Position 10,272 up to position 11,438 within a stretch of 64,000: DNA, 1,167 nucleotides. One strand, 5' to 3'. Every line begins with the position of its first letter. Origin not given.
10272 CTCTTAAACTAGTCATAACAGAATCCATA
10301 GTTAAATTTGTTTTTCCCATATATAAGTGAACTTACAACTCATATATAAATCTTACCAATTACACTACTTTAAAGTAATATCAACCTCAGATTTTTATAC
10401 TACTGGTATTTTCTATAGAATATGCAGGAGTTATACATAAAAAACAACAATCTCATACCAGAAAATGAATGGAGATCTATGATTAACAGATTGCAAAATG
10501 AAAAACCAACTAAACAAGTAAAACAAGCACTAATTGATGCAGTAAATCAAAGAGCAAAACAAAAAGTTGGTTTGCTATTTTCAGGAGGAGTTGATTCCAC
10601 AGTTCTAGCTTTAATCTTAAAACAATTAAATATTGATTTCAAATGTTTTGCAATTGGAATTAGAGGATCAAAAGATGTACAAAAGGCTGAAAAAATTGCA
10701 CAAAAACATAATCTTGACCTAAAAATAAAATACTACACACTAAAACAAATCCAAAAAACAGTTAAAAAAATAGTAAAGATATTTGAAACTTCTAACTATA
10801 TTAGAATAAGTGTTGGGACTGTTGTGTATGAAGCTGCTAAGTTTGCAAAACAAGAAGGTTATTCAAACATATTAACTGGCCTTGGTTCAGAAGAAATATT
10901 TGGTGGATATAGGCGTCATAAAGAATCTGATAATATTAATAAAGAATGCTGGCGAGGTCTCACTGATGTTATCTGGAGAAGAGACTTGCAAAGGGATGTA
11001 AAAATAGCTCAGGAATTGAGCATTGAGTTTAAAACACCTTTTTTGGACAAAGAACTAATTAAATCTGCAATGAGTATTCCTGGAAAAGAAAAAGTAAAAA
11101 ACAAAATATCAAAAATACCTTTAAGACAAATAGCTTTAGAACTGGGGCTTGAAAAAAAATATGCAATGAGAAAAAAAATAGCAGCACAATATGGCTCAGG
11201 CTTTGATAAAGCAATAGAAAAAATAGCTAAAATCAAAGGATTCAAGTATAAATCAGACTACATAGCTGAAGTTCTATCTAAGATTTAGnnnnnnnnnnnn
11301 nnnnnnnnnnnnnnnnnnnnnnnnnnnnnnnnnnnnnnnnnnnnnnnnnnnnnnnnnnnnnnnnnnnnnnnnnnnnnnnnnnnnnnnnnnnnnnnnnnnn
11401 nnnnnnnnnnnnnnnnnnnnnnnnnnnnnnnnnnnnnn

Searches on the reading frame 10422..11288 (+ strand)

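Call 12: search_protein_families(library=pfam, proteins=[window:10422-11288:+])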
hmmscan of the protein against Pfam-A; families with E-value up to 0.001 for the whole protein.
window:10422-11288:+ (288 aa): 5 families
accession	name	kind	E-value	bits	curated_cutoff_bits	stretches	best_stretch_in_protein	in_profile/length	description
PF00733.27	Asn_synthase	-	7.5e-39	134.8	21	2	33-174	2-146/354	Asparagine synthase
PF24167.1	DUF7411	-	2.7e-08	34.1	28.7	1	48-150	2-99/194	Family of unknown function (DUF7411)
PF06508.19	QueC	-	5.5e-06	26.5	22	1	51-158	4-124/210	Queuosine biosynthesis protein QueC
PF02540.23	NAD_synthase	-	0.00011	21.9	21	1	32-116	4-90/242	NAD synthase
PF02568.20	ThiI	-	0.00026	21.1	20.5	1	47-153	4-115/197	Thiamine biosynthesis protein (ThiI)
